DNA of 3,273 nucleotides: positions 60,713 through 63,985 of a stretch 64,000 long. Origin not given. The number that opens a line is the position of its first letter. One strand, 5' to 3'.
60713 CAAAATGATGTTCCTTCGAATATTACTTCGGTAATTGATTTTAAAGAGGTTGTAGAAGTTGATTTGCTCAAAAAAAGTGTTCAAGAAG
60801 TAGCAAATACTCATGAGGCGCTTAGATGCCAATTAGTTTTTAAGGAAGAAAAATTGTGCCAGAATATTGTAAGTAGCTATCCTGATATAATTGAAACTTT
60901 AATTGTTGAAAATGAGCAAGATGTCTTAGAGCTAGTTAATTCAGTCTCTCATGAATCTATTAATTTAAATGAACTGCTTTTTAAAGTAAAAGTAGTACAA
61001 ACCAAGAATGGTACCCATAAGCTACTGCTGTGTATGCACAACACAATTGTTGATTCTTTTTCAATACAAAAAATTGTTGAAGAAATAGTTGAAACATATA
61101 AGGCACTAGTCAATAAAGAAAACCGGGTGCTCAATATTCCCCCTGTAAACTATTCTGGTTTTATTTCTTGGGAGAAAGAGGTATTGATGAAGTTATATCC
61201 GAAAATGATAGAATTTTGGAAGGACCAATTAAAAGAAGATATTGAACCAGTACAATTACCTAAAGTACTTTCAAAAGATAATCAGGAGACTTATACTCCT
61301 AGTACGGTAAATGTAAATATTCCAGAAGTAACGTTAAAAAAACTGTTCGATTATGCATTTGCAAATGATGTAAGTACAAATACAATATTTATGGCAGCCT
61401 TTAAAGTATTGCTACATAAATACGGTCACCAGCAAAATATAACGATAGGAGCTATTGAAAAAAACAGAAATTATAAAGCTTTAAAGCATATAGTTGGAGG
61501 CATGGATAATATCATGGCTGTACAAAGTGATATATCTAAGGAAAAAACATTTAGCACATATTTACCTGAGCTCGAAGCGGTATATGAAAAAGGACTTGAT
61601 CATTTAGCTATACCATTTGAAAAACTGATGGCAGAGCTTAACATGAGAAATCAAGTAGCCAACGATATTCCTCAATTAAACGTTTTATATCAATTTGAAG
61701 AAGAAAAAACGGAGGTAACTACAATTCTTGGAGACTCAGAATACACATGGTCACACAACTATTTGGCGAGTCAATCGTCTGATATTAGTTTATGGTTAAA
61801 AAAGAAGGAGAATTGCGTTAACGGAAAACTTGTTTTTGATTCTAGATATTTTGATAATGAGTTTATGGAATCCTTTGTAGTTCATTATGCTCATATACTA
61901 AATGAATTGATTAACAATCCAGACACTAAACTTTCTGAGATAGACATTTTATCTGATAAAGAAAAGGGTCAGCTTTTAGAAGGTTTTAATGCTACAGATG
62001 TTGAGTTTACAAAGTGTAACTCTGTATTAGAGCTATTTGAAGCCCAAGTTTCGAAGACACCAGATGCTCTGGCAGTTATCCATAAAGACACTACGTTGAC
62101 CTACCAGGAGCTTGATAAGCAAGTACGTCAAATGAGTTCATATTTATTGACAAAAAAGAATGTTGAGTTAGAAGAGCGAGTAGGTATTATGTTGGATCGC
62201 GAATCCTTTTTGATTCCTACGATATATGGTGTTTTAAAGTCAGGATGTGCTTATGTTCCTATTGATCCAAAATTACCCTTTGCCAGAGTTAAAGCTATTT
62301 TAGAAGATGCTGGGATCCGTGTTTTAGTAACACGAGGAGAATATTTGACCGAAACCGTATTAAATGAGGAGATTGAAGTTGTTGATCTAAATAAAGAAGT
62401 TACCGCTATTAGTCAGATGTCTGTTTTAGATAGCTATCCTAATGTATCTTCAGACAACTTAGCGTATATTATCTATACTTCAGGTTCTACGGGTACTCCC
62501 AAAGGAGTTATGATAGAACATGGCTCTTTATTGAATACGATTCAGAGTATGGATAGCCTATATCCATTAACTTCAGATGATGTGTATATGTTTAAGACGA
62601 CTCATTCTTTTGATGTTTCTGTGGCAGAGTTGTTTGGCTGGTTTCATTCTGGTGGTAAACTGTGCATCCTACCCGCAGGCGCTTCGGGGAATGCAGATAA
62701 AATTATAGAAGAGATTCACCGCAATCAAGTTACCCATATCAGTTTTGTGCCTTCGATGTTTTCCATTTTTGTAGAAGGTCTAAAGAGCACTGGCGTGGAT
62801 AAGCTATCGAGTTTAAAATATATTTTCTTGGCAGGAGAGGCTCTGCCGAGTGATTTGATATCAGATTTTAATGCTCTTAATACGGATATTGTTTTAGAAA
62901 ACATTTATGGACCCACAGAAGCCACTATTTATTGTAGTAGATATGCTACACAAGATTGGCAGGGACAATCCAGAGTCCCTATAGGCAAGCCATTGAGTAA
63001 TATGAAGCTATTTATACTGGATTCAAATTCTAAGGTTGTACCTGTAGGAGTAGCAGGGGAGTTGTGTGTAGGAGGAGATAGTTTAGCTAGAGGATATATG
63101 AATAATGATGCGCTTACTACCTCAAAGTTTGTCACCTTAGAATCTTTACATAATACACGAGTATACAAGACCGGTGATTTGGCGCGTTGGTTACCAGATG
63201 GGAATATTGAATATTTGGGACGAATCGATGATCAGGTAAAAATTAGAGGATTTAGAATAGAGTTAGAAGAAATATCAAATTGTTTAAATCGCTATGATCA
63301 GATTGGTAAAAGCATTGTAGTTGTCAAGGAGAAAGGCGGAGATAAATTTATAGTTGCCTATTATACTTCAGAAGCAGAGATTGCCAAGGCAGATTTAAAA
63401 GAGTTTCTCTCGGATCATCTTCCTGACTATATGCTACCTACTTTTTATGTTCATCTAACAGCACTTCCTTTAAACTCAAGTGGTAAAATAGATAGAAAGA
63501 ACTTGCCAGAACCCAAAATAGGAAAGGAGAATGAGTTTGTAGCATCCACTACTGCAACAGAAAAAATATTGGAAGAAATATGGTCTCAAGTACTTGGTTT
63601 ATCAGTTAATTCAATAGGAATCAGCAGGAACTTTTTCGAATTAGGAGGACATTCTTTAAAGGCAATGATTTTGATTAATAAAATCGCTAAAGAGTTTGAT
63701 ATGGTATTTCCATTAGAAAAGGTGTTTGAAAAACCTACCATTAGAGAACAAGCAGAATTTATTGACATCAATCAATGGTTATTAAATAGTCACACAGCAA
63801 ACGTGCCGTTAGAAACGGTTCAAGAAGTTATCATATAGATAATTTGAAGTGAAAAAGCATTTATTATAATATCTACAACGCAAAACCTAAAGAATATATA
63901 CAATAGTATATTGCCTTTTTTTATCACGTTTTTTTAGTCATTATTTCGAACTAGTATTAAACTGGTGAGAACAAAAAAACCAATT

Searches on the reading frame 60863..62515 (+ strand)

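Call 27: search_protein_families(library=pfam, proteins=[window:60863-62515:+], max_evalue=0.00001)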
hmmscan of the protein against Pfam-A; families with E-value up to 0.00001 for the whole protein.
window:60863-62515:+ (551 aa): 2 families
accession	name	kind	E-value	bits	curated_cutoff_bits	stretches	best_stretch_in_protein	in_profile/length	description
PF00668.25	Condensation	-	1.2e-52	179.6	30.6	1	16-372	94-456/456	Condensation domain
PF00501.34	AMP-binding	-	2.3e-37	129.1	29.9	1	392-551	1-182/384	AMP-binding enzyme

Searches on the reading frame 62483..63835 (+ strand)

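Call 27: search_protein_families(library=pfam, proteins=[window:62483-63835:+], max_evalue=0.00001)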
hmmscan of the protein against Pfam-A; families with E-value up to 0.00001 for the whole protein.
window:62483-63835:+ (451 aa): 2 families
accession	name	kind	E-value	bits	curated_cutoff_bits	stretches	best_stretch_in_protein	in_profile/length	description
PF00501.34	AMP-binding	-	8.9e-48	163.4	29.9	1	1-205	172-383/384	AMP-binding enzyme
PF00550.31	PP-binding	-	6.9e-17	61.9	20.8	1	363-427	3-67/67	Phosphopantetheine attachment site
